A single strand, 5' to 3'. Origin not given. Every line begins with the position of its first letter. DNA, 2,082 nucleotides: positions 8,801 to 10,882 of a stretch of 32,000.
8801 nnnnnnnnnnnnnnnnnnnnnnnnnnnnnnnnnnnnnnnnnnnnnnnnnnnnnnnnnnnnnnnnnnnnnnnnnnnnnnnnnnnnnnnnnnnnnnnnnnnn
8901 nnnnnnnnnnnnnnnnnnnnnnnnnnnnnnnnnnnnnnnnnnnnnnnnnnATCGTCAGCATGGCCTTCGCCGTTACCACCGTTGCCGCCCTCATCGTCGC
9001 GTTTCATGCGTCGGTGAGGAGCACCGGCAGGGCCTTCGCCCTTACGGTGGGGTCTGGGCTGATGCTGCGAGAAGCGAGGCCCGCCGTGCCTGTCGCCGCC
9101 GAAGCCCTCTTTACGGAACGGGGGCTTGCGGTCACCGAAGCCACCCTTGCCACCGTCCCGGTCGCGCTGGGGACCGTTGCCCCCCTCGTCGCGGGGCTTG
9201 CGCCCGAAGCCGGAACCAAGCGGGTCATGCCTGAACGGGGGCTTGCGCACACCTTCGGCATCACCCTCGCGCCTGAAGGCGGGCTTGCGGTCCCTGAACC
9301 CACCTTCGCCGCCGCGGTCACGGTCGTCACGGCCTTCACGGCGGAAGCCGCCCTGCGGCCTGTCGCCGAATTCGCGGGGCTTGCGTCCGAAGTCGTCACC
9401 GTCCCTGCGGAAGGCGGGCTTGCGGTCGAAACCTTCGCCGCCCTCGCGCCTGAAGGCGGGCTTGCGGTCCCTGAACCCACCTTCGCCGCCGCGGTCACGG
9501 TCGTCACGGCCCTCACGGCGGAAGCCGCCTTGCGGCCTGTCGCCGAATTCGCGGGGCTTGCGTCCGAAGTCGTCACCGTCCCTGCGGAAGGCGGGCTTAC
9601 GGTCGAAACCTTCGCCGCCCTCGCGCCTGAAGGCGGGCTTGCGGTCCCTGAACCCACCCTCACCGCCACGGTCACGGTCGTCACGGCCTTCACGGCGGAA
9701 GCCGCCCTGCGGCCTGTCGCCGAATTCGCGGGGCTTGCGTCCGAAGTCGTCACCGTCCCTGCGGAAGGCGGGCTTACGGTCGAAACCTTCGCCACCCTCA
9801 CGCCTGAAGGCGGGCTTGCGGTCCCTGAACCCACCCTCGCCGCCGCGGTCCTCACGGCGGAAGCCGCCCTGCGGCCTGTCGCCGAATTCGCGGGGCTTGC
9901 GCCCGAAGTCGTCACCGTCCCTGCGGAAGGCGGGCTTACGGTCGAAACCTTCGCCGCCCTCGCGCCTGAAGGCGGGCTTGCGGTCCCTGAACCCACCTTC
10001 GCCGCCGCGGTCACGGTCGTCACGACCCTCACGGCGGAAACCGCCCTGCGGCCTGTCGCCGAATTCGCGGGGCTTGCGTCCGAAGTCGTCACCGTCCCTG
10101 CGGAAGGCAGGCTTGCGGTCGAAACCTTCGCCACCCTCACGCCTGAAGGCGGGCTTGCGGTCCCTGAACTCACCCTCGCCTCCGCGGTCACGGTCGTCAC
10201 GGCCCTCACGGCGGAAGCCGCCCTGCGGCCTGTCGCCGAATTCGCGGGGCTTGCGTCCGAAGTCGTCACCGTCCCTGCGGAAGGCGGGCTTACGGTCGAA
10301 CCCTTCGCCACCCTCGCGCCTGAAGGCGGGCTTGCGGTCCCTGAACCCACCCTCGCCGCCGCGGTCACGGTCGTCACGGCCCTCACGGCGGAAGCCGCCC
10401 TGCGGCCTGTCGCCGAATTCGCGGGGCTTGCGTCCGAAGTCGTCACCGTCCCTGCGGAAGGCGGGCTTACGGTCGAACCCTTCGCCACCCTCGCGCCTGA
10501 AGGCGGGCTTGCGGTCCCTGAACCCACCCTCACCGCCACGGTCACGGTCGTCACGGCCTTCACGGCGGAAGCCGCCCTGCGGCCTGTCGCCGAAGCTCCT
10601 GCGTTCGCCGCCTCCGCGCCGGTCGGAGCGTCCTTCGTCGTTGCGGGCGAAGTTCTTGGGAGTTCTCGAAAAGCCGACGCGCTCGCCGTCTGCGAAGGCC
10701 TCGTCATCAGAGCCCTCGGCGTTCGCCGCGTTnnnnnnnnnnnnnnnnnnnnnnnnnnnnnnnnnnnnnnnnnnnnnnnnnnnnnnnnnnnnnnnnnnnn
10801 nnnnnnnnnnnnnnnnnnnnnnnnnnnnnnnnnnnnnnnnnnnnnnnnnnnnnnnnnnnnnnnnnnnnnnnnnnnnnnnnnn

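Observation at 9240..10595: About 7.6 near-identical 59-aa Arg/Gly/Asp/Phe-rich tandem repeats fused to an Rsm22/METTL17-like methyltransferase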

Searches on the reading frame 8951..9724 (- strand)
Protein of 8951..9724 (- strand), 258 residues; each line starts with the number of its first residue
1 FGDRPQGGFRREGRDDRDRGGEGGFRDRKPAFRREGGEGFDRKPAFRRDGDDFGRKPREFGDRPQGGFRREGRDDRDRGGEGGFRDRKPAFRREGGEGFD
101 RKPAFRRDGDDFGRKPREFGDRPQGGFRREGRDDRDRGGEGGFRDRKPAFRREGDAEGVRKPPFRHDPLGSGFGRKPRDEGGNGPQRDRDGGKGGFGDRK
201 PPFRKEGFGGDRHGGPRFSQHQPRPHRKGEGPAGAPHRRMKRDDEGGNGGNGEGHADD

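Call 75: search_protein_representatives(protein=window:8951-9724:-)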
Query: 258 residues. Proteins with E-value up to 0.001 (for the whole library): 3; up to 1e-10: 2; up to 1e-30: 2. The best 3 are listed.
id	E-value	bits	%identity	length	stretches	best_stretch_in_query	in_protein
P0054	7.8e-282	948.8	100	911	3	41-258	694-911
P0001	1.1e-72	262.0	84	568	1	81-258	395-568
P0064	1.7e-04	38.1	39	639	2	9-162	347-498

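Call 77: search_protein_families(library=pfam, proteins=[P0064], max_evalue=0.01)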
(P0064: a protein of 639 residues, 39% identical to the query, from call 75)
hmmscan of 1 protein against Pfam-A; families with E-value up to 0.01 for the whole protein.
P0064 (639 aa): 0 families

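Call 78: find_encoding_contigs(protein=P0064, flank=5000, max_places=3)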
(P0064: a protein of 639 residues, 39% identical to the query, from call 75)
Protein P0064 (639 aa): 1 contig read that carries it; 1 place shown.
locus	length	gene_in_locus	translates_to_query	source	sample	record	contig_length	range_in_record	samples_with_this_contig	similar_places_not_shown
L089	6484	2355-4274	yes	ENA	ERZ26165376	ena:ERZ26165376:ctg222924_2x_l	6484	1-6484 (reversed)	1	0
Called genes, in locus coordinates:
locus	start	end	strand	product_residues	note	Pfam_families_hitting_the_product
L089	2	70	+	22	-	?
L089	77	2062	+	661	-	PF02518:HATPase_c (weak), PF13589:HATPase_c_3, PF01119:DNA_mis_repair, PF08676:MutL_C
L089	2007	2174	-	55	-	-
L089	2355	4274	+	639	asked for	-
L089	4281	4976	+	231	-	PF02224:Cytidylate_kin, PF13189:Cytidylate_kin2 (faint), PF13207:AAA_17 (faint)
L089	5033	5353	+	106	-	PF00313:CSD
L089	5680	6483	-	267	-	?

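Call 79: search_protein_families(library=ncbifam, proteins=[P0064], max_evalue=0.1)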
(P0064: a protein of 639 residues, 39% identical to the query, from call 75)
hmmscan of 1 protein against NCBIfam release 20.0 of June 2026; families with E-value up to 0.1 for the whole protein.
P0064 (639 aa): 0 families

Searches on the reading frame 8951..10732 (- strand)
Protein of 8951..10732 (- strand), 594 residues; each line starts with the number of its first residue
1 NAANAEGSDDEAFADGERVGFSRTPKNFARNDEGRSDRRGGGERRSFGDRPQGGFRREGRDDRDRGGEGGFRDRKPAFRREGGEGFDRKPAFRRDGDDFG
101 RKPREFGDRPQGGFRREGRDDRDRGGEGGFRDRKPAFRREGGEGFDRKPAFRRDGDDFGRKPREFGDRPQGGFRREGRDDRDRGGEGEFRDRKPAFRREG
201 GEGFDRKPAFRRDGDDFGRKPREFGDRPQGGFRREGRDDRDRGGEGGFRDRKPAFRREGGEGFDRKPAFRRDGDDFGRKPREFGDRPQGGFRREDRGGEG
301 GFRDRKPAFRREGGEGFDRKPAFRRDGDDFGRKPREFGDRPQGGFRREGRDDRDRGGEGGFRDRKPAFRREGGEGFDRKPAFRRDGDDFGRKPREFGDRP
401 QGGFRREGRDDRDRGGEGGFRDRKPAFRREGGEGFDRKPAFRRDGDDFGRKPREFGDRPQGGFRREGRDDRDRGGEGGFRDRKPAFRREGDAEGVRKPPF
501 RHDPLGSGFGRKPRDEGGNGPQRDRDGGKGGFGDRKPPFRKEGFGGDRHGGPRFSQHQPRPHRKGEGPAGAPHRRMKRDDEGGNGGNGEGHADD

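Call 66: predict_structure(protein=window:8951-10732:-)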
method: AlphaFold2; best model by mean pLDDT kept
length: 594 residues; sequences in the alignment: 1
mean_pLDDT: 37.3   pTM: 0.17
mean pLDDT of the five models: 37.3, 35.3, 34.3, 32.1, 31.1
residues with pLDDT >= 90: 0; 70-90: 0; 50-70: 4; < 50: 590
segments of 3 or more residues with pLDDT < 50: 1-101, 103-252, 254-306, 308-540, 542-594
pLDDT, mean of each block of 10 residues (from residue 1): 39 40 37 34 37 34 34 37 40 38 44 35 35 38 38 38 38 35 36 40 39 37 39 35 37 38 38 37 36 39 36 39 39 38 36 35 36 39 36 40 37 36 38 38 37 39 34 35 40 39 37 36 38 39 41 38 40 35 34 29
secondary structure, 60 per line:
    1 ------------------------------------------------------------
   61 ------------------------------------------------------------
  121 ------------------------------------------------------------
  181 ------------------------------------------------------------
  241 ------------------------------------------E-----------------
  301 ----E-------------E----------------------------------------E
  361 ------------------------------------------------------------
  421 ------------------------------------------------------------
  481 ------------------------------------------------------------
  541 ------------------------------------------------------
elements in order:

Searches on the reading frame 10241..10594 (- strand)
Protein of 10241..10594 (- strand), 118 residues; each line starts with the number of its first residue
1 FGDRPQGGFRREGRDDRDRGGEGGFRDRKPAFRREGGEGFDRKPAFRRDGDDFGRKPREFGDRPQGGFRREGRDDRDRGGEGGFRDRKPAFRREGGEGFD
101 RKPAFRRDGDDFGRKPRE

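Call 21: find_homologous_proteins(query=window:10241-10594:-, max_evalue=0.001)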
Query seq(118 aa): 3399 candidates shared short words with the query, none scored E <= 0.001.
